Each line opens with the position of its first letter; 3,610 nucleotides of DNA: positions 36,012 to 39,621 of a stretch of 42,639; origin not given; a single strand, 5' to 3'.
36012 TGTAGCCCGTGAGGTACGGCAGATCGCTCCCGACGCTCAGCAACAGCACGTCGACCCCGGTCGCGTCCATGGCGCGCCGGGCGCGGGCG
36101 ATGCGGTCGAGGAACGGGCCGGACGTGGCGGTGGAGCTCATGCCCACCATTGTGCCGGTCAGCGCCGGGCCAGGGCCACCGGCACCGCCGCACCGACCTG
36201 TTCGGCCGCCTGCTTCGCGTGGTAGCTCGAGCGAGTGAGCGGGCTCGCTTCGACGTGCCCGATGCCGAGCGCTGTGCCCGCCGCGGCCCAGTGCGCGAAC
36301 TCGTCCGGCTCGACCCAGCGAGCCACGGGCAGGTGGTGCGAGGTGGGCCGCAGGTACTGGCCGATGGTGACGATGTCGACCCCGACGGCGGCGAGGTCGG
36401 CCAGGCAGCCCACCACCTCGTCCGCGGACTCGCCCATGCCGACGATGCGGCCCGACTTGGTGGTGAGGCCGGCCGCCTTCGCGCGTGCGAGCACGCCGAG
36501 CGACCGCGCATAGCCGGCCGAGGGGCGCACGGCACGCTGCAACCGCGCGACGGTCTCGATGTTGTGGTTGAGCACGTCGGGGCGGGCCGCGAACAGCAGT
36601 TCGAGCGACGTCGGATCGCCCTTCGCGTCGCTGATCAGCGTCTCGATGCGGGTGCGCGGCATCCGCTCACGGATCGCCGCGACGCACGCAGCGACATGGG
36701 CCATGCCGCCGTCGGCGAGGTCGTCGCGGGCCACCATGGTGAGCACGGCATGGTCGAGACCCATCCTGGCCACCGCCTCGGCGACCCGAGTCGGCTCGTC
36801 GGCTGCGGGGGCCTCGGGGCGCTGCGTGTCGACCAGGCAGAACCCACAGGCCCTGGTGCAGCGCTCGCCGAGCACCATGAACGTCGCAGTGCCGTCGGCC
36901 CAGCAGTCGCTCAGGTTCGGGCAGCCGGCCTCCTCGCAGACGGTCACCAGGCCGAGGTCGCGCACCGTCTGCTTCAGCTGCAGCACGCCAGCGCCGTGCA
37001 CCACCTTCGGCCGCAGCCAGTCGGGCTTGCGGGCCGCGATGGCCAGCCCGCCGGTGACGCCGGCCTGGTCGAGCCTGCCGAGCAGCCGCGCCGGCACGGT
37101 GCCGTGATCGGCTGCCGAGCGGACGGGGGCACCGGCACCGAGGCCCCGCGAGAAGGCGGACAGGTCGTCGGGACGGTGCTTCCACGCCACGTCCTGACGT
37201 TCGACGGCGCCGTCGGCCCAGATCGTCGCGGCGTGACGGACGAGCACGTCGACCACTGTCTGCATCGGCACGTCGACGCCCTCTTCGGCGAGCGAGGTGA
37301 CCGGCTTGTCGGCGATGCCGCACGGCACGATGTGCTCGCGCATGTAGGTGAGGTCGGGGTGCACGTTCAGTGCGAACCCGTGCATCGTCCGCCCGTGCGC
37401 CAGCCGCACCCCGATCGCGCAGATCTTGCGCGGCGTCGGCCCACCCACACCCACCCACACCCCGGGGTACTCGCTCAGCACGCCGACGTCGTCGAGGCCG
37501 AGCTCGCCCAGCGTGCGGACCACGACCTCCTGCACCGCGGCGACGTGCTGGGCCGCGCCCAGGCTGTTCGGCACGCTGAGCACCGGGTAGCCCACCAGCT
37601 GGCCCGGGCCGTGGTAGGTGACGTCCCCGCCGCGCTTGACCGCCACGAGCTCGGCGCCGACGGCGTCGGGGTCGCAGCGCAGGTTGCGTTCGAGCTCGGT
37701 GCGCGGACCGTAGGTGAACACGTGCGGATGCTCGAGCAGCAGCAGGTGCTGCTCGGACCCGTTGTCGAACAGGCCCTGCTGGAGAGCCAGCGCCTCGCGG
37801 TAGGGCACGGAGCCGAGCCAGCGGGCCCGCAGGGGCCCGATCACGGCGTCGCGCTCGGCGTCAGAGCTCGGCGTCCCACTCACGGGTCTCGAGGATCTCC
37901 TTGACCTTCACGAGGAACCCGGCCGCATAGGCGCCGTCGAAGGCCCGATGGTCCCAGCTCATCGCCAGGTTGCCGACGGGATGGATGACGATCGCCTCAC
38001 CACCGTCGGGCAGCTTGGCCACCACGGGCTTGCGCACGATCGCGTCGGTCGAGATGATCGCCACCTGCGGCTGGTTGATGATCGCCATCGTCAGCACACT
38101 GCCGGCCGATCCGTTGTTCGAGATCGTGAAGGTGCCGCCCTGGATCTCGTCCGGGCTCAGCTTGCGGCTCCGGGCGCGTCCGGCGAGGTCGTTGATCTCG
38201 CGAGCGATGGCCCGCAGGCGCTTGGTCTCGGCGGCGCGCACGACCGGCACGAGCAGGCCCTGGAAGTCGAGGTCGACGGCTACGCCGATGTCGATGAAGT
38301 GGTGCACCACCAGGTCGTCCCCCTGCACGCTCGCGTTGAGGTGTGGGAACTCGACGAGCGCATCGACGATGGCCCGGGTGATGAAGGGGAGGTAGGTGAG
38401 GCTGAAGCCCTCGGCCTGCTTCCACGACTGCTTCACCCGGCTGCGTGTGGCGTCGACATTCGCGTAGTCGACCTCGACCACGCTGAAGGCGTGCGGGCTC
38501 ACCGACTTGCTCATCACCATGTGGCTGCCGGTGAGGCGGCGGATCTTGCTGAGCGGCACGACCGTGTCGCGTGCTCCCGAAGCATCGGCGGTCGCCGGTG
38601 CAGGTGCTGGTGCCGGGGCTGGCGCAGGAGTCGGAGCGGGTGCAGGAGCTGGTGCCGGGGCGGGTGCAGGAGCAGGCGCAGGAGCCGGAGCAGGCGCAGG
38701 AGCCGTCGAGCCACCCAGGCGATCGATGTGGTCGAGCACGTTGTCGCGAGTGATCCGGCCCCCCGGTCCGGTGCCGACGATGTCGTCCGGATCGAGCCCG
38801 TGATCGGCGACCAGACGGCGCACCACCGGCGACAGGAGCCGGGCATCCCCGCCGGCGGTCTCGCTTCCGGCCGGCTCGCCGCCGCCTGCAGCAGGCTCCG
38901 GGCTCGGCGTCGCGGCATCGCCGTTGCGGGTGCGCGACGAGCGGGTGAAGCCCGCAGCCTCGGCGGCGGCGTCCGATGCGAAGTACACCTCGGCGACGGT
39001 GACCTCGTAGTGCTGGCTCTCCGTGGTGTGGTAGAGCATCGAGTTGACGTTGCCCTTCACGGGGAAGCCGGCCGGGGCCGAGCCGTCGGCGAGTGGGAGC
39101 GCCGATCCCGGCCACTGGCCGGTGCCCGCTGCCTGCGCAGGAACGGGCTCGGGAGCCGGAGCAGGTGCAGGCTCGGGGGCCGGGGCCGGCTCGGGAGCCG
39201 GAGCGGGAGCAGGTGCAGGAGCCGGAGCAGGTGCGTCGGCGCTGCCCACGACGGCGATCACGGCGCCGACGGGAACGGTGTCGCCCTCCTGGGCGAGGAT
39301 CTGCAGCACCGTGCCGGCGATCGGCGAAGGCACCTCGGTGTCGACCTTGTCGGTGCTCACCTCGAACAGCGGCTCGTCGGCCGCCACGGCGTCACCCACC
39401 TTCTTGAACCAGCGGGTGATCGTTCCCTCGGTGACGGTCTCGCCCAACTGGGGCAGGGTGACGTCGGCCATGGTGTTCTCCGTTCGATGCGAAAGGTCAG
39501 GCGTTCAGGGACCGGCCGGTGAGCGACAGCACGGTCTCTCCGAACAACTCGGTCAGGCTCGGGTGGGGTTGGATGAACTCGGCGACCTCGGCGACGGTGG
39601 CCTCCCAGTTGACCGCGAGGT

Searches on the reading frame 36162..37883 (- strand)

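Call 60: search_protein_families(library=pfam, proteins=[window:36162-37883:-], max_evalue=0.00001)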
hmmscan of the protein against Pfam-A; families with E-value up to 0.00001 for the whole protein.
window:36162-37883:- (574 aa): 3 families
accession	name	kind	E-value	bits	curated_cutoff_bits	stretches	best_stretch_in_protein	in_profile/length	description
PF21948.1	LplA-B_cat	-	3.8e-35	122.1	27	1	27-217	1-198/200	Lipoyl protein ligase A/B catalytic domain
PF04055.27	Radical_SAM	-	5.1e-15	56.5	29.5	1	337-492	2-161/166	Radical SAM superfamily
PF16881.10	LIAS_N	-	1.9e-06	28.7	27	1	284-321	59-96/96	N-terminal domain of lipoyl synthase of Radical_SAM family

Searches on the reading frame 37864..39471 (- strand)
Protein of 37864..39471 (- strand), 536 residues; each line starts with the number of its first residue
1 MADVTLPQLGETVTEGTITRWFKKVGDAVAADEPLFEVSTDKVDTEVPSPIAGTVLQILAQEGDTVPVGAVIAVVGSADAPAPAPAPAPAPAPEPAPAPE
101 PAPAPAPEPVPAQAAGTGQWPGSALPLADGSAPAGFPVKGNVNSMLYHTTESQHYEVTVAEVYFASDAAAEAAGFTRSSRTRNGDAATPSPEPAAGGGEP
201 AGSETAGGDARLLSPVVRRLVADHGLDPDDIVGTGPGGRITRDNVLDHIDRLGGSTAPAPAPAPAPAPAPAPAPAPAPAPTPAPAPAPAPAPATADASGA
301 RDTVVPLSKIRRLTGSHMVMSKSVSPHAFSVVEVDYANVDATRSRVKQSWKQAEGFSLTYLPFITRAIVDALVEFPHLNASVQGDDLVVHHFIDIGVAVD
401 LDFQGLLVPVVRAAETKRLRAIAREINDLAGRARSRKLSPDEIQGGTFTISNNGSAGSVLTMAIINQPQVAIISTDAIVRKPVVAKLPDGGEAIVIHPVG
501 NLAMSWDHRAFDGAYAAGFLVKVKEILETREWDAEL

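Call 60: search_protein_families(library=pfam, proteins=[window:37864-39471:-], max_evalue=0.00001)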
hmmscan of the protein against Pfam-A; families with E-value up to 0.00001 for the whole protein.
window:37864-39471:- (536 aa): 3 families
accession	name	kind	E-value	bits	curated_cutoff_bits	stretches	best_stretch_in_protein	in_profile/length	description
PF00198.28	2-oxoacid_dh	-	1.1e-67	228.4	23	1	302-529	4-226/232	2-oxoacid dehydrogenases acyltransferase (catalytic domain)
PF00364.28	Biotin_lipoyl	-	7.1e-22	77.5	22.1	1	3-74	2-72/73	Biotin-requiring enzyme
PF02817.22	E3_binding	-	2.5e-12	47.2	23.7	1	212-246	2-36/36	e3 binding domain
